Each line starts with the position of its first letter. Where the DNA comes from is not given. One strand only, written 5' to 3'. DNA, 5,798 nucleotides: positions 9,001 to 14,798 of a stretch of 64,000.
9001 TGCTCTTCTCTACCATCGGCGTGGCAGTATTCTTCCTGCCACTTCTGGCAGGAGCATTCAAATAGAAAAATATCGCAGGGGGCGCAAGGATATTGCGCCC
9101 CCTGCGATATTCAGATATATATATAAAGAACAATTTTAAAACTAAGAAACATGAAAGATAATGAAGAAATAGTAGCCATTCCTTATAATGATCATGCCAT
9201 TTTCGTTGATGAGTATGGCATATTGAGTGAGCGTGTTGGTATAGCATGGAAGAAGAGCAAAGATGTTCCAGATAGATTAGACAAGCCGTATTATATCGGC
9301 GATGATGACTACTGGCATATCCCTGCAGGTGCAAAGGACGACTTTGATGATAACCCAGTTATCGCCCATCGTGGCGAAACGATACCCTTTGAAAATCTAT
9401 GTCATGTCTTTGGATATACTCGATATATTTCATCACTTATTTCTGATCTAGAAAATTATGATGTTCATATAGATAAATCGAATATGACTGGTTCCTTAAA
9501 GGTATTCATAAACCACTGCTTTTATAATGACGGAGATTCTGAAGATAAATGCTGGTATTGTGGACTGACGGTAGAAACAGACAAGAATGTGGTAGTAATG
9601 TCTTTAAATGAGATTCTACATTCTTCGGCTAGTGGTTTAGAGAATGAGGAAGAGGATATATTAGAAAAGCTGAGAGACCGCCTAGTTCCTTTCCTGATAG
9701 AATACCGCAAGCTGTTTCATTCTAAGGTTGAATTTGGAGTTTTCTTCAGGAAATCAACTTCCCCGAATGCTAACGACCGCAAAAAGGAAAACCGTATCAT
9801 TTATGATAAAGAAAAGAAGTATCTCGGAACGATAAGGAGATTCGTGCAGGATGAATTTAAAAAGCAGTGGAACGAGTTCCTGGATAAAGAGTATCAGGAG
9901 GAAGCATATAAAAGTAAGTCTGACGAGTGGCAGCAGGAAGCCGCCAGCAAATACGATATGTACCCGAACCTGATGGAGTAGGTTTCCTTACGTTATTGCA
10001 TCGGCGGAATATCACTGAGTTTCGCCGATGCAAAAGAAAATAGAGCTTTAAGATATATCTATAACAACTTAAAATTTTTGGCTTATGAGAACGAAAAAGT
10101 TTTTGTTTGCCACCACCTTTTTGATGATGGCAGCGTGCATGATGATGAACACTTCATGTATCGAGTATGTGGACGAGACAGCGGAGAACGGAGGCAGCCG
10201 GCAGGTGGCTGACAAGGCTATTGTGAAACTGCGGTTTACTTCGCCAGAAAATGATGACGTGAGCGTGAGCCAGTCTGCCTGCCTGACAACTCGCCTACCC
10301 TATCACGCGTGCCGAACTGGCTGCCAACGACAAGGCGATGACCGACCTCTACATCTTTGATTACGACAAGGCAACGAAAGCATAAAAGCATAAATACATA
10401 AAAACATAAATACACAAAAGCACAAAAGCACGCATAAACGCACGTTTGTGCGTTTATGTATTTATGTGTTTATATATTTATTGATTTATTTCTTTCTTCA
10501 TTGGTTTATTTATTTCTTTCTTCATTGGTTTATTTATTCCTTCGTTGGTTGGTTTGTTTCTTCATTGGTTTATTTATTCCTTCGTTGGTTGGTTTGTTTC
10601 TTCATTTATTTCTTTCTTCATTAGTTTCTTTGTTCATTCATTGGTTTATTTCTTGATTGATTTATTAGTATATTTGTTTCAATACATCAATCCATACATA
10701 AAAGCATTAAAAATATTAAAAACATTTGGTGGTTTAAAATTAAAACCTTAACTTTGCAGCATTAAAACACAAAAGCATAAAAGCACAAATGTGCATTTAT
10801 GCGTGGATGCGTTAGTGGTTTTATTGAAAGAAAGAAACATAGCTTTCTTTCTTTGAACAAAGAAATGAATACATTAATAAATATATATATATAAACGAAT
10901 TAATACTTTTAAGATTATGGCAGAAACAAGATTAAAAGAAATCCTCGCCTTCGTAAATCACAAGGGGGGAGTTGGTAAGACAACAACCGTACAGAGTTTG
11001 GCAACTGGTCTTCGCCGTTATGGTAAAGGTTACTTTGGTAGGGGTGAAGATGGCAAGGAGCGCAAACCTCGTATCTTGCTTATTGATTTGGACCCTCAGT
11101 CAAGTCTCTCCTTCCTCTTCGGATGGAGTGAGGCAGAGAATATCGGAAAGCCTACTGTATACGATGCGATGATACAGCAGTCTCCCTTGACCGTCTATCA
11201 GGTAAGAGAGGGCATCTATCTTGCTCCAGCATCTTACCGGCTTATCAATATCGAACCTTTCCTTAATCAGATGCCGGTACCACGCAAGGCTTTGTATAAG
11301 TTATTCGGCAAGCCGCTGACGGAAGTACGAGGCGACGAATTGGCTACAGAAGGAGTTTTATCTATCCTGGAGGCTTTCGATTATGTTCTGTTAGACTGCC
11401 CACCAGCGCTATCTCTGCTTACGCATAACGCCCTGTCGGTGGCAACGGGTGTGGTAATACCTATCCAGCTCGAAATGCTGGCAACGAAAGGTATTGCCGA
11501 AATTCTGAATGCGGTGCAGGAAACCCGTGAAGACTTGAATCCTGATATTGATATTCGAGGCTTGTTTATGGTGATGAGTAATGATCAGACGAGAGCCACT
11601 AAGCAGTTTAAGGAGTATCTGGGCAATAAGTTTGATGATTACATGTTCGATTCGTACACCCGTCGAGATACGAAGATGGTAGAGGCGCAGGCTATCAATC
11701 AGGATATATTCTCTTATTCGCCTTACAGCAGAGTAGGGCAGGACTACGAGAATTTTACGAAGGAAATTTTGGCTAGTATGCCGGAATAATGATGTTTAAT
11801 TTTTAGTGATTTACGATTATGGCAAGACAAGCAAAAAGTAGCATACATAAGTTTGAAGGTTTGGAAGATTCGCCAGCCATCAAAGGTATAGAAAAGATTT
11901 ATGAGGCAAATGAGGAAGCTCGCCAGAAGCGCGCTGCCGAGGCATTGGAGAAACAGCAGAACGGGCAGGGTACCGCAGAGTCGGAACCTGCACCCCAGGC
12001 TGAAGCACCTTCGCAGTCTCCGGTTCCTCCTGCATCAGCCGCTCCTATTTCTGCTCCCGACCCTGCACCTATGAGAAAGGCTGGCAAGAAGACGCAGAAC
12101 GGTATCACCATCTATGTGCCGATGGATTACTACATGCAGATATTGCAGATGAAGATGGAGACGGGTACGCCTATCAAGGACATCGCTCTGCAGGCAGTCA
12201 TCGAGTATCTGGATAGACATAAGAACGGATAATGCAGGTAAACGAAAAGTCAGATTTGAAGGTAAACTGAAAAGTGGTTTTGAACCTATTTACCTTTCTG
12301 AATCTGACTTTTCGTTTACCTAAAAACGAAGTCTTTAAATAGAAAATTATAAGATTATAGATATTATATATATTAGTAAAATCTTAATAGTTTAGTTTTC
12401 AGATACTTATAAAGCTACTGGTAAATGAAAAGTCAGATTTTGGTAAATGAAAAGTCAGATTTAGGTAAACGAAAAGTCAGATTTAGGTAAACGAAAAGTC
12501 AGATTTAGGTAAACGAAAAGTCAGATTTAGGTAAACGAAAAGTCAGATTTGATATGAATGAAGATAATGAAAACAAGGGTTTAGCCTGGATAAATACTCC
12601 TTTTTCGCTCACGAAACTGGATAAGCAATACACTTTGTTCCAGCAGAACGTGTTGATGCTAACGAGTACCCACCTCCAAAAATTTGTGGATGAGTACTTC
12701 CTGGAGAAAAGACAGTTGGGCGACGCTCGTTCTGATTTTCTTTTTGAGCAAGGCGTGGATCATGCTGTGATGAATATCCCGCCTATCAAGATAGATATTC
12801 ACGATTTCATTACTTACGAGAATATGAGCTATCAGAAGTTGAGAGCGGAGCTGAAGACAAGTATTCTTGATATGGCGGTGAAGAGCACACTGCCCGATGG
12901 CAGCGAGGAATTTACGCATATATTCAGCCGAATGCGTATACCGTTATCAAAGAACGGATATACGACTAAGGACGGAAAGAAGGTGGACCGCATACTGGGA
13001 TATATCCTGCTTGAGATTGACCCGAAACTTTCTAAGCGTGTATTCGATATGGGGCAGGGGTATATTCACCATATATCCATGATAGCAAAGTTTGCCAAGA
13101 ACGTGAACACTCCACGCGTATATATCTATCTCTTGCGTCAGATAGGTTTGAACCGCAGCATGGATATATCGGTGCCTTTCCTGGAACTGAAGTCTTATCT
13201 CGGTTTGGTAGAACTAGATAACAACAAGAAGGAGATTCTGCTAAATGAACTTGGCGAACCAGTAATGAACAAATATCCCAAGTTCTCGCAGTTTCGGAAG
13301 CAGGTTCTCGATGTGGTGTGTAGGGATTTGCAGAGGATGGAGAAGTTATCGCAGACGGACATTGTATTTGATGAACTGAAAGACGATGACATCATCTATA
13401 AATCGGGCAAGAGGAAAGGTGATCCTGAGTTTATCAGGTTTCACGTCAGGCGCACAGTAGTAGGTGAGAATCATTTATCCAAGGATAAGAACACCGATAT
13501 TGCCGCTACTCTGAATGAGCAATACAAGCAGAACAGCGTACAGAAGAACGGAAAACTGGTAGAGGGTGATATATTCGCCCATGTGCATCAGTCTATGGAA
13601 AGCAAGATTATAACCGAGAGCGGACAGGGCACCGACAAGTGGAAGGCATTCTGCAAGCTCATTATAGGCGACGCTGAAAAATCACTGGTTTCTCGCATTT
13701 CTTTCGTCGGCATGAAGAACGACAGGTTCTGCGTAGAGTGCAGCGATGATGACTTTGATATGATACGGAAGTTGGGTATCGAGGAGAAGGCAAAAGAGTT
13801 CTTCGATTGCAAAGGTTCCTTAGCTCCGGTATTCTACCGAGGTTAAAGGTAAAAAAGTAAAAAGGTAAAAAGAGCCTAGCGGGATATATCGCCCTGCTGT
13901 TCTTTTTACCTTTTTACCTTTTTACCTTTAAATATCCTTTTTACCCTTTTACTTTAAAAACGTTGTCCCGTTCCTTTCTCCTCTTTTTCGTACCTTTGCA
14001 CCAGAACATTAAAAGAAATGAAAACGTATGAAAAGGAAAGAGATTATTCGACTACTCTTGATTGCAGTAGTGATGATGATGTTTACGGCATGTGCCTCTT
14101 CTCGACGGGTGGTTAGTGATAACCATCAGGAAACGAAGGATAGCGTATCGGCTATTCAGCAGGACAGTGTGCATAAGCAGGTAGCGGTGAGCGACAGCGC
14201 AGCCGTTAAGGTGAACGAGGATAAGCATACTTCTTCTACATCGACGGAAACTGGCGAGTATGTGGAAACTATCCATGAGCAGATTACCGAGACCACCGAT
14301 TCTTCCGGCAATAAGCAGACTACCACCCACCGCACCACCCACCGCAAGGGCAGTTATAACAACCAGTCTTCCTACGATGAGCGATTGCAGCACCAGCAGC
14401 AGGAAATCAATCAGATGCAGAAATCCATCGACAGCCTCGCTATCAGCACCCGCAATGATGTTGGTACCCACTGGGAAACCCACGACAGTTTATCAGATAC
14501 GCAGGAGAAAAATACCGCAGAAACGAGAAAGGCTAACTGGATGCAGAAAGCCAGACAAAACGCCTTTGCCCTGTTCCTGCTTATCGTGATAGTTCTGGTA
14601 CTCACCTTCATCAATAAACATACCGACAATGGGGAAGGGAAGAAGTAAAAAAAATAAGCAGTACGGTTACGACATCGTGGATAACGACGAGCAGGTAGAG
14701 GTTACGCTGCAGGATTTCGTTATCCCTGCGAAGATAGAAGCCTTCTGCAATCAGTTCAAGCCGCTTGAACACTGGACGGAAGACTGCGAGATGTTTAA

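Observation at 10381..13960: Plasmid-type partition and iteron replicon inside a tailed-phage genome: candidate Bacteroidota phage-plasmid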

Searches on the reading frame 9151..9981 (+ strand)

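Call 7: search_protein_families(library=pfam, proteins=[window:9151-9981:+], max_evalue=0.1)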
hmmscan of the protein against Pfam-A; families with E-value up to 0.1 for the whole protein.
window:9151-9981:+ (276 aa): 0 families

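Call 8: search_protein_families(library=phrogs, proteins=[window:9151-9981:+], max_evalue=0.01)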
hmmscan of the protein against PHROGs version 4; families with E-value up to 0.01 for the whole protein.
window:9151-9981:+ (276 aa): 1 family
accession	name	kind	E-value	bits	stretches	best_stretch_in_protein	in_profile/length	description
phrog_20708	-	unknown function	0.0045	18.1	0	221-255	3-37/117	-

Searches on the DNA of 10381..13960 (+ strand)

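Call 10: search_dna_similar(query=window:10381-13960:+, collection=phages, mode=near)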
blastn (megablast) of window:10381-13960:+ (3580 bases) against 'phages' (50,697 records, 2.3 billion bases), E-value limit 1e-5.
No match.

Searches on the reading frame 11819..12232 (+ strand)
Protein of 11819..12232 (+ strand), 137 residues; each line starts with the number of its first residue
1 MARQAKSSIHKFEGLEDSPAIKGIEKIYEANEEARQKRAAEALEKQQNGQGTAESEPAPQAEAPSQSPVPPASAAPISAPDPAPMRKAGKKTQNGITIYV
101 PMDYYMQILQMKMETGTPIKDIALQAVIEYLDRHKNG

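Call 7: search_protein_families(library=pfam, proteins=[window:11819-12232:+], max_evalue=0.1)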
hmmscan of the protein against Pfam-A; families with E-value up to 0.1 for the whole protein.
window:11819-12232:+ (137 aa): 0 families

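Call 8: search_protein_families(library=phrogs, proteins=[window:11819-12232:+], max_evalue=0.01)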
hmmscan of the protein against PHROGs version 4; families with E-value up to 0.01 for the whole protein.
window:11819-12232:+ (137 aa): 1 family
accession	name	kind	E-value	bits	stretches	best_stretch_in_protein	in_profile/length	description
phrog_9615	-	unknown function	0.0071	16.5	0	81-132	47-99/349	-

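Call 14: search_protein_families(library=ncbifam, proteins=[window:11819-12232:+], max_evalue=1)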
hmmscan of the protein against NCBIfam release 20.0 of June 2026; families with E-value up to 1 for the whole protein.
window:11819-12232:+ (137 aa): 4 families
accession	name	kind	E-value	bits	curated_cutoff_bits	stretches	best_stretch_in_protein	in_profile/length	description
NF033930.1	pneumo_PspA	exception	0.048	12.4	850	1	33-92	343-399/659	pneumococcal surface protein A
NF033761.1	gliding_GltJ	equivalog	0.069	12.2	450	1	31-91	426-486/671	adventurous gliding motility protein GltJ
NF033756.1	gliding_GltC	equivalog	0.086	11.5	450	1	11-94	12-87/622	adventurous gliding motility protein GltC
NF005117.0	PRK06549.1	equivalog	0.4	11.3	159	1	21-114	9-98/130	acetyl-CoA carboxylase biotin carboxyl carrier protein subunit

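Call 65: find_homologous_proteins(query=window:11819-12232:+, max_evalue=0.001)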
Query window:11819-12232:+ (137 aa): 252 proteins with E <= 0.001 among 269 candidates; the best 120 are listed.
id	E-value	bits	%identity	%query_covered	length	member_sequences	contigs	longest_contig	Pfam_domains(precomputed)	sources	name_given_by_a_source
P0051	7.7e-78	277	96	100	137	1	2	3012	-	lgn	-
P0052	8.2e-78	277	96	100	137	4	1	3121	-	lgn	-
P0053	8.5e-78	277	96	100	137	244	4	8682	-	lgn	-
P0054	3.1e-77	275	97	100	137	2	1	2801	-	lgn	-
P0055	4.2e-77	274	96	100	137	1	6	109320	-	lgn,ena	-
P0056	8.3e-77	274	96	100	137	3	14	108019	-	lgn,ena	-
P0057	1.4e-76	273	95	100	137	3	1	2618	-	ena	-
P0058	5.8e-76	271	94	100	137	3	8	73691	-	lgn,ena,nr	nr:MAG TPA: hypothetical protein [Caudoviricetes sp.]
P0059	5.9e-73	261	93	100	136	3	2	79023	-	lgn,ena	-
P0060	3.8e-71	255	91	100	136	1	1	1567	-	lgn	-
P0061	1.1e-64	234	81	99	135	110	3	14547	-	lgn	-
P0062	8.5e-64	232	84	100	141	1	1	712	-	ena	-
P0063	8.8e-64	231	80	99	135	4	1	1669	-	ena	-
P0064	1.8e-63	230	80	99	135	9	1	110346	-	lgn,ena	-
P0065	8.8e-63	228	85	99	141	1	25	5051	-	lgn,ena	-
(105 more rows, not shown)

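Call 69: search_solved_structures(query=A2, max_evalue=10, show_alignments=2)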
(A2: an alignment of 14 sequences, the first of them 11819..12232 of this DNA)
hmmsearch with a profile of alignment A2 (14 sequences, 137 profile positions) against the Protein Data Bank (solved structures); distinct sequences matched with E-value up to 10: 1.
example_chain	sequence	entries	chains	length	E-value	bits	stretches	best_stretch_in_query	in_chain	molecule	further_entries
2k9i_A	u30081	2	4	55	0.012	19.4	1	92-135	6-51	Uncharacterized protein ORF56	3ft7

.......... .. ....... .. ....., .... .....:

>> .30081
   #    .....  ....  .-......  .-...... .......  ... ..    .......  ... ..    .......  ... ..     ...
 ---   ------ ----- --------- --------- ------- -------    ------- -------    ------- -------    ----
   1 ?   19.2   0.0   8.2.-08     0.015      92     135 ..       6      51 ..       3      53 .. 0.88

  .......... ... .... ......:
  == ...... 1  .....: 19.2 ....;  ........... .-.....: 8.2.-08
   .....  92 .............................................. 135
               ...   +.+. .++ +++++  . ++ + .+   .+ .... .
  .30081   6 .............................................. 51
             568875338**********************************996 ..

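Call 76: find_encoding_contigs(protein=P0180, flank=10000, max_places=3)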
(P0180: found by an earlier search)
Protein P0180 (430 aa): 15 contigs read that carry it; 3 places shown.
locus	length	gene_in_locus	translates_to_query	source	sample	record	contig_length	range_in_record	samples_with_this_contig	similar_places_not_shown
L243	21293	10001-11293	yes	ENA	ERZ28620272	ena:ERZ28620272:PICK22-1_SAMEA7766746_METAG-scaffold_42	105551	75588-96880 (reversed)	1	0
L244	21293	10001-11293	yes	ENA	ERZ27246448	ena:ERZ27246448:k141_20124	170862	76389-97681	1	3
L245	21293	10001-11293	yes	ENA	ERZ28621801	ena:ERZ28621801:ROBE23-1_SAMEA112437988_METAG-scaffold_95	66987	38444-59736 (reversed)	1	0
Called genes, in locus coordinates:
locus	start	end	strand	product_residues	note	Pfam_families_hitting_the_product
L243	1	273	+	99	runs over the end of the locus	-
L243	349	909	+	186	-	-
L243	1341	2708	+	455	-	-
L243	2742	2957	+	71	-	-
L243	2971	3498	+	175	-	-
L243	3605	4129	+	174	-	-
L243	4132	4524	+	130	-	-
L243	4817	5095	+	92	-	-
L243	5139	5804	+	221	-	-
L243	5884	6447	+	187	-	-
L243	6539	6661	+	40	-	-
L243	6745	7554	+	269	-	-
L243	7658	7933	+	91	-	-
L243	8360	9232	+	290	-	PF01656:CbiA (faint), PF13614:AAA_31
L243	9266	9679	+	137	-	-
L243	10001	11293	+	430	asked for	-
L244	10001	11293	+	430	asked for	-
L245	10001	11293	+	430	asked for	-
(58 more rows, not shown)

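Call 77: predict_structure(alignment_id=A2)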
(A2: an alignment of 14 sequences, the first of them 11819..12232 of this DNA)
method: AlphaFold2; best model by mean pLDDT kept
length: 137 residues; sequences in the alignment: 14
mean_pLDDT: 64.5   pTM: 0.25
mean pLDDT of the five models: 64.5, 64.2, 62.1, 60.0, 59.3
residues with pLDDT >= 90: 2; 70-90: 59; 50-70: 47; < 50: 29
segments of 3 or more residues with pLDDT < 50: 58-67, 71-75, 77-84
pLDDT, mean of each block of 10 residues (from residue 1): 59 74 87 82 61 47 44 44 50 65 77 73 73 67
secondary structure, 60 per line:
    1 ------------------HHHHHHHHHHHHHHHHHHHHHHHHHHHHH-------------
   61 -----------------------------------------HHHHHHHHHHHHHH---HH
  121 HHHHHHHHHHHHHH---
elements in order: H19-47 H102-115 H119-134

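Call 84: fold_search(model_id=the predicted structure, library=pdb)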
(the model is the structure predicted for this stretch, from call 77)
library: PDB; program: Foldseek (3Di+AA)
matches with E <= 10: 48; with E <= 0.001: 0
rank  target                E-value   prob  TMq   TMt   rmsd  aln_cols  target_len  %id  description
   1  2k9i_MODEL_1_A        2.3e-01  0.85  0.23  0.49   4.0        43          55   23  NMR structure of plasmid copy control protein ORF56 from sulfolobus islandicus (released 2009-10-20)
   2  9kkd_A                7.2e-01  0.75  0.26  0.68   2.9        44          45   20  the structure of StnY (released 2025-11-19)
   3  9kkd_B                8.9e-01  0.63  0.25  0.65   2.6        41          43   22  the structure of StnY (released 2025-11-19)
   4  6sbx_C                1.1e+00  0.54  0.27  0.57   3.3        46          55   15  CdbA Form Two (released 2020-04-22)
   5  6sbw                  1.4e+00  0.51  0.27  0.63   2.7        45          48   16  CdbA Form One (released 2020-04-22)
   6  2kel_MODEL_1_A        1.6e+00  0.41  0.26  0.64   4.5        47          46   21  Structure of the transcription regulator SvtR from the hyperthermophilic archaeal virus SIRV1 (released 2009-06-16)
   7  1ea4_F                1.8e+00  0.35  0.24  0.59   3.2        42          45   17  TRANSCRIPTIONAL REPRESSOR COPG/22bp dsDNA COMPLEX (released 2001-07-05)
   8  1ea4_B                2.0e+00  0.35  0.23  0.63   2.9        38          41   18  TRANSCRIPTIONAL REPRESSOR COPG/22bp dsDNA COMPLEX (released 2001-07-05)
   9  1bdv_B                2.0e+00  0.25  0.23  0.49   5.8        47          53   15  ARC FV10 COCRYSTAL (released 1999-01-06)
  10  1b01_A                2.3e+00  0.30  0.23  0.61   3.1        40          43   18  TRANSCRIPTIONAL REPRESSOR COPG/DNA COMPLEX (released 1999-11-19)
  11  1ea4_E                2.3e+00  0.30  0.23  0.59   3.1        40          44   18  TRANSCRIPTIONAL REPRESSOR COPG/22bp dsDNA COMPLEX (released 2001-07-05)
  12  6sbx_A                2.4e+00  0.35  0.27  0.59   2.7        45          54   16  CdbA Form Two (released 2020-04-22)
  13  1myk_B                2.6e+00  0.28  0.24  0.58   3.5        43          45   14  CRYSTAL STRUCTURE, FOLDING, AND OPERATOR BINDING OF THE HYPERSTABLE ARC REPRESSOR MUTANT PL8 (released 1995-01-26)
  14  2cpg_C                2.6e+00  0.23  0.22  0.61   4.1        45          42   20  TRANSCRIPTIONAL REPRESSOR COPG (released 1999-11-19)
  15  1baz_B                2.8e+00  0.28  0.23  0.62   2.8        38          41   16  ARC REPRESSOR MUTANT PHE10VAL (released 1998-06-17)
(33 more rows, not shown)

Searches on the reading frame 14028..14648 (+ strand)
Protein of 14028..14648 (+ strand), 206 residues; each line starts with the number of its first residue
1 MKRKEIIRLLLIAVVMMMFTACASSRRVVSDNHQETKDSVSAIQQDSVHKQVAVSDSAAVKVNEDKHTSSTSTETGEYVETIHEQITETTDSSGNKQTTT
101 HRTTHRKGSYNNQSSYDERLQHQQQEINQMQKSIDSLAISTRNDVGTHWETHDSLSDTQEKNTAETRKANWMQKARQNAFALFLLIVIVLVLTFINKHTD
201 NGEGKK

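Call 7: search_protein_families(library=pfam, proteins=[window:14028-14648:+], max_evalue=0.1)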
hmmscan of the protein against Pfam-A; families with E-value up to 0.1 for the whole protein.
window:14028-14648:+ (206 aa): 4 families
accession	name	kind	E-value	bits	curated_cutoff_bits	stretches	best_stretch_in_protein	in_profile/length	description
PF01956.21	EMC3_TMCO1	-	0.021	15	27.1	1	99-194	54-110/169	Integral membrane protein EMC3/TMCO1-like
PF08581.15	Tup_N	-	0.022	15.5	28.7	1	111-138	25-52/77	Tup N-terminal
PF02076.21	STE3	-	0.058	13.1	29.2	0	2-60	195-249/292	Pheromone A receptor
PF03739.19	LptF_LptG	-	0.076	12.5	27.9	0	4-181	92-278/353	Lipopolysaccharide export system permease LptF/LptG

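Call 8: search_protein_families(library=phrogs, proteins=[window:14028-14648:+], max_evalue=0.01)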
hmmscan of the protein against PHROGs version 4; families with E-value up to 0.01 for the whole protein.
window:14028-14648:+ (206 aa): 0 families
